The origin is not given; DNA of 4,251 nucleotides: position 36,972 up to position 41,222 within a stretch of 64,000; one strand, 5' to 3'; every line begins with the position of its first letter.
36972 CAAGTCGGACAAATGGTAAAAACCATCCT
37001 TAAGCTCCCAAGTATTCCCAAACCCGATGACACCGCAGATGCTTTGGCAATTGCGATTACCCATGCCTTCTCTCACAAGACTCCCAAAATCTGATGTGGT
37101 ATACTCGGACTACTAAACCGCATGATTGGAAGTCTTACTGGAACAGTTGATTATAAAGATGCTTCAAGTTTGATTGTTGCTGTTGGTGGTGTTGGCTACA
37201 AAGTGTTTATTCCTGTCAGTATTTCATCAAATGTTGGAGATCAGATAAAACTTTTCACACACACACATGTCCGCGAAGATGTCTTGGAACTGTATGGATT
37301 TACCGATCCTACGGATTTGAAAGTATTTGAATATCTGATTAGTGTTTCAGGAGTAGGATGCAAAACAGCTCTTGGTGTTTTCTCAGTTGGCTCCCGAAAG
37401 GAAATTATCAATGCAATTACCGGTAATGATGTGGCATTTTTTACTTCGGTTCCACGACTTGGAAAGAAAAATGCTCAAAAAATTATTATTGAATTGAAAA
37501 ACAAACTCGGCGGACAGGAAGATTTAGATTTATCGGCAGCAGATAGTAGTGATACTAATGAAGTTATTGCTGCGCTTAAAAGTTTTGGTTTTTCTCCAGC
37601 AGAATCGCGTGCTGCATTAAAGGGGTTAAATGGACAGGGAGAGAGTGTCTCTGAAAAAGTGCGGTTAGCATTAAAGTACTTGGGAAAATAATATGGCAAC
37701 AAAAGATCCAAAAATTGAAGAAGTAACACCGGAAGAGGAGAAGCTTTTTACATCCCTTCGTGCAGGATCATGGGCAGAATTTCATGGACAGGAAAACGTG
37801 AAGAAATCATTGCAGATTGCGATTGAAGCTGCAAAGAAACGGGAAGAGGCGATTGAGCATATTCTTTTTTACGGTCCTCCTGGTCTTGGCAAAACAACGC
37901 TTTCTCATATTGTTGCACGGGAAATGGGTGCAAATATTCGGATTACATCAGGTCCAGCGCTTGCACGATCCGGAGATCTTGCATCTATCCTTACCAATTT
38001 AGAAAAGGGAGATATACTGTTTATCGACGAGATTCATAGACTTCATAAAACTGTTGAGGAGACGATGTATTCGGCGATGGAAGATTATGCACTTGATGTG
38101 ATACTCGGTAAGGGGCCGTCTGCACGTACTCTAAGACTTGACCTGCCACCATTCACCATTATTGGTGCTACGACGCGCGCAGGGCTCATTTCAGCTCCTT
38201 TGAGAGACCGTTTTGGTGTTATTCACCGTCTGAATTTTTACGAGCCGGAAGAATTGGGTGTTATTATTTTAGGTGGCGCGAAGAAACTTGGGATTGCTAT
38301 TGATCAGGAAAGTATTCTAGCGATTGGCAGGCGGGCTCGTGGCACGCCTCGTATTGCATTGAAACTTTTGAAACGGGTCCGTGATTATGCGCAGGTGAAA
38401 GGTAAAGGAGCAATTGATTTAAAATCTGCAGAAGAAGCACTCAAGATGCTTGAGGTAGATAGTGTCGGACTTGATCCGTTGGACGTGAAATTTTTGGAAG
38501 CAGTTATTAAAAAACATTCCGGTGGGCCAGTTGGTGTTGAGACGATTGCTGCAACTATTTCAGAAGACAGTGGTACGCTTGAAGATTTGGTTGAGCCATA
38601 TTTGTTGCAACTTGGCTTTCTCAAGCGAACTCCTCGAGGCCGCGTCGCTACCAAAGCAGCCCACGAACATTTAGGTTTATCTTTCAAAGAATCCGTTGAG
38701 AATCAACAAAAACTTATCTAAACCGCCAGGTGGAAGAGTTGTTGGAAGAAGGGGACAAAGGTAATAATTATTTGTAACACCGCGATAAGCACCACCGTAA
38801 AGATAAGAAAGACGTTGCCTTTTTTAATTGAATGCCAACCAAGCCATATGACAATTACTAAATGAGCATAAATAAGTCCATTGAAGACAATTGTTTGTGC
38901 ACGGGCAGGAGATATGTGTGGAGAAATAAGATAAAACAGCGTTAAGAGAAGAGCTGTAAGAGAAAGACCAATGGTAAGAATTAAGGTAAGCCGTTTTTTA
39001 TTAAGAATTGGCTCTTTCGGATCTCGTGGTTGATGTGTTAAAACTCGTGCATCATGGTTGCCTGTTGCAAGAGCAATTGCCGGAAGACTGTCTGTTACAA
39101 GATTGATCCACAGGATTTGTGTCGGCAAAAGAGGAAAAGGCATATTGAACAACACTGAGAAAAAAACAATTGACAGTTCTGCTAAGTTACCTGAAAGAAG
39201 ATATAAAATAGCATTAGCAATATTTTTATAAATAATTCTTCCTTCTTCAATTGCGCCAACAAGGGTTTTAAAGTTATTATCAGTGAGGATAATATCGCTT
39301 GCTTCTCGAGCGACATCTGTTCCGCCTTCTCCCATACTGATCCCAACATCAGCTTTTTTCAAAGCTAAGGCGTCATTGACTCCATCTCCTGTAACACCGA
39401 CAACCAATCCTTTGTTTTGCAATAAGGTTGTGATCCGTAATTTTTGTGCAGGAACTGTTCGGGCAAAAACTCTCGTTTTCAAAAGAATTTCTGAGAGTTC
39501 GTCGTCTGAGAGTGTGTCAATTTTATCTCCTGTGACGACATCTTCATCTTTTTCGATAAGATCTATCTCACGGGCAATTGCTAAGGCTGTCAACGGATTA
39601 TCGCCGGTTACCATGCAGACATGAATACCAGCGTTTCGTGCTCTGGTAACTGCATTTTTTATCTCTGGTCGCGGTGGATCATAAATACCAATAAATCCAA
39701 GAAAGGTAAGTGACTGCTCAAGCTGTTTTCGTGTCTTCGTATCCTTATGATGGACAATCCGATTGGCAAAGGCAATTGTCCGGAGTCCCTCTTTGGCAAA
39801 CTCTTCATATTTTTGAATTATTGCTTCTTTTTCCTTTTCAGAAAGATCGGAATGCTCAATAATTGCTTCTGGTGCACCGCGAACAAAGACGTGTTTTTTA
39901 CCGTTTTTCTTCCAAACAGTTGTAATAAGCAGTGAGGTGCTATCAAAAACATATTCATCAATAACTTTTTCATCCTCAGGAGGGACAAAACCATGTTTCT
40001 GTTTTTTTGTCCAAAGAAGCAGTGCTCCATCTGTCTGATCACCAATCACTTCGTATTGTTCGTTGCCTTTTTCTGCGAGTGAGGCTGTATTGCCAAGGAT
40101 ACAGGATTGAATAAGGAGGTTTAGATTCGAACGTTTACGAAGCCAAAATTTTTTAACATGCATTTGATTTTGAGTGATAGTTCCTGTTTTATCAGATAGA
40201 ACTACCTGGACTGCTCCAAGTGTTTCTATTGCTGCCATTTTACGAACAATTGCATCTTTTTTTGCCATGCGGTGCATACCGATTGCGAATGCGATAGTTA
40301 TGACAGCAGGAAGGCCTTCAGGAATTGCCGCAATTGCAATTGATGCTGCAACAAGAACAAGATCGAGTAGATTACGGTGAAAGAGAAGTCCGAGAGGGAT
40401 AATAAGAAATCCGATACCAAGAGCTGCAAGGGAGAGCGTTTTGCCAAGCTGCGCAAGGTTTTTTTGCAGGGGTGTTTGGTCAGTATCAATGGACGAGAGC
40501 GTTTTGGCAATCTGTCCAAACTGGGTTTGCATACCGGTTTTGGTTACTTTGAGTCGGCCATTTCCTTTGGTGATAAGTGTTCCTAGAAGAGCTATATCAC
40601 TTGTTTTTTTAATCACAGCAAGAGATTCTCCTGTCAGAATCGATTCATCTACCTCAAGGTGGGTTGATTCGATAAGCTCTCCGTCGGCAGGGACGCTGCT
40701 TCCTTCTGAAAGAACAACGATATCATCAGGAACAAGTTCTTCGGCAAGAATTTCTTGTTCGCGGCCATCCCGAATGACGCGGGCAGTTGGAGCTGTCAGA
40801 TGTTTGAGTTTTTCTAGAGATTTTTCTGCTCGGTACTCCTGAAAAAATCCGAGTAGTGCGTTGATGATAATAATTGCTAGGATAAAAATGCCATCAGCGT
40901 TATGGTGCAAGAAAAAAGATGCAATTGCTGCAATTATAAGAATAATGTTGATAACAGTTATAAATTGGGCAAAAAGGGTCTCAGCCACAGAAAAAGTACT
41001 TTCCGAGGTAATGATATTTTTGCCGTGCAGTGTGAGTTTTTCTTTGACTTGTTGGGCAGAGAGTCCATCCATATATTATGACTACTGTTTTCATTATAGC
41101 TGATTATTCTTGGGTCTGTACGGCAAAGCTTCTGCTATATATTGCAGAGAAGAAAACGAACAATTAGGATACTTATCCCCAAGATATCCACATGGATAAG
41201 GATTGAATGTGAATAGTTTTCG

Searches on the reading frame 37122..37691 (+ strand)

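Call 10: search_protein_families(library=pfam, proteins=[window:37122-37691:+], max_evalue=0.00001)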
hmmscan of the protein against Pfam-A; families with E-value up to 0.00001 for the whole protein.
window:37122-37691:+ (189 aa): 3 families
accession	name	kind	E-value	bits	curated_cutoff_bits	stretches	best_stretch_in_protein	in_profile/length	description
PF01330.27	RuvA_N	-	3.2e-20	72.4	23.6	1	1-59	1-61/61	RuvA N terminal domain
PF14520.12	HHH_5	-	5.1e-14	52.9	27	1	69-126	1-56/57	Helix-hairpin-helix domain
PF07499.19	RuvA_C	-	5.9e-08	33.5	24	1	145-187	3-46/47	RuvA, C-terminal domain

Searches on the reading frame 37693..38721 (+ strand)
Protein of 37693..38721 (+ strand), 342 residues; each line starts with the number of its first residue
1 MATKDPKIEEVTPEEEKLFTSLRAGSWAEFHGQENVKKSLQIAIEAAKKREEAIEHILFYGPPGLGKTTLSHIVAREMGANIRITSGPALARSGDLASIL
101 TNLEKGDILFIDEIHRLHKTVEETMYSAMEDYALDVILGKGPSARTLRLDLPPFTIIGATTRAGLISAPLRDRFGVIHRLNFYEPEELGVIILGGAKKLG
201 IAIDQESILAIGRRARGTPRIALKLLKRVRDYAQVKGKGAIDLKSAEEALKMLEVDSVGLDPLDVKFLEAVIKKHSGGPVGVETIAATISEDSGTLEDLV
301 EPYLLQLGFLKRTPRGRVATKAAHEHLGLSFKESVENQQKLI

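Call 10: search_protein_families(library=pfam, proteins=[window:37693-38721:+], max_evalue=0.00001)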
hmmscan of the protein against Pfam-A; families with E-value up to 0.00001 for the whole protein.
window:37693-38721:+ (342 aa): 5 families
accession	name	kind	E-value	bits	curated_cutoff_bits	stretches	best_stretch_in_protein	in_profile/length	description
PF05496.18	RuvB_N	-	5.2e-76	254.2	27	1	22-180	1-159/159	Holliday junction DNA helicase RuvB P-loop domain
PF17864.7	AAA_lid_4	-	2.5e-26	91.6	27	1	183-256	1-74/74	RuvB AAA lid domain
PF05491.19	RuvB_C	-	1.5e-22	79.8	24.7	1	258-327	2-71/72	RuvB C-terminal winged helix domain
PF00004.35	AAA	-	4.2e-21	76.2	21.2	1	57-178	1-127/131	ATPase family associated with various cellular activities (AAA)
PF07728.20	AAA_5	-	1.5e-09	38.4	22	1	56-174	1-139/139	AAA domain (dynein-related subfamily)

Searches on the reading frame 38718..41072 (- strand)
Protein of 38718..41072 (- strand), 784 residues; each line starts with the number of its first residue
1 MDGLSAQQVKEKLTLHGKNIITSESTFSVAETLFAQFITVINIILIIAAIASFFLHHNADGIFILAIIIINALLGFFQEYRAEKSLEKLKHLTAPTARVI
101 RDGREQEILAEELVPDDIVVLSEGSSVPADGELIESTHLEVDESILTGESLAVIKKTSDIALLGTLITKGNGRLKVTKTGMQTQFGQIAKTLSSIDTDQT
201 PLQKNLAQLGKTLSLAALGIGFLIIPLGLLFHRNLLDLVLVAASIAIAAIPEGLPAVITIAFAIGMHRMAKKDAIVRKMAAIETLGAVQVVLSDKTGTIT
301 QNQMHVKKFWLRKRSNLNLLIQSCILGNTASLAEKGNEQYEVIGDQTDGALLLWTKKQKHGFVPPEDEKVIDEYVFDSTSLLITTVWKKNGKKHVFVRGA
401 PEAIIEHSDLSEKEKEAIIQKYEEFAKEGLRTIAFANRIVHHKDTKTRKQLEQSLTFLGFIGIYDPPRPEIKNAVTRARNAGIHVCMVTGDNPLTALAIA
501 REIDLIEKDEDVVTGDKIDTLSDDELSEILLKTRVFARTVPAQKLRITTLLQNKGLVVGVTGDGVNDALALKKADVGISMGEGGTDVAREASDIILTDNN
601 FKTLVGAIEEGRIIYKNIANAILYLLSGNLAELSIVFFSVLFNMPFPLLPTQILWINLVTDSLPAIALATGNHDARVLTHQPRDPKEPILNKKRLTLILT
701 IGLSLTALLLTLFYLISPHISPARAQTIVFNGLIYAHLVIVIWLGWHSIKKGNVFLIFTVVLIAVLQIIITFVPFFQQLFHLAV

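Call 10: search_protein_families(library=pfam, proteins=[window:38718-41072:-], max_evalue=0.00001)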
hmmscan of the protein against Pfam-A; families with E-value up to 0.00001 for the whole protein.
window:38718-41072:- (784 aa): 5 families
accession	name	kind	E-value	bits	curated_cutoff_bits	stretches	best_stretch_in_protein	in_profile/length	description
PF00122.25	E1-E2_ATPase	-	1.6e-53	181.4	28.1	1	92-272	2-181/181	E1-E2 ATPase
PF00689.26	Cation_ATPase_C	-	1e-31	110.5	27.3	1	645-783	1-148/175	Cation transporting ATPase, C-terminus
PF00702.32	Hydrolase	-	6.8e-17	62.9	26.4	1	289-575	2-191/191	haloacid dehalogenase-like hydrolase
PF00690.31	Cation_ATPase_N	-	4.6e-09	36.3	20.4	1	2-52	19-69/69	Cation transporter/ATPase, N-terminus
PF13246.12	Cation_ATPase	-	2.1e-08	34.5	21.7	1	326-408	2-88/91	Cation transport ATPase (P-type)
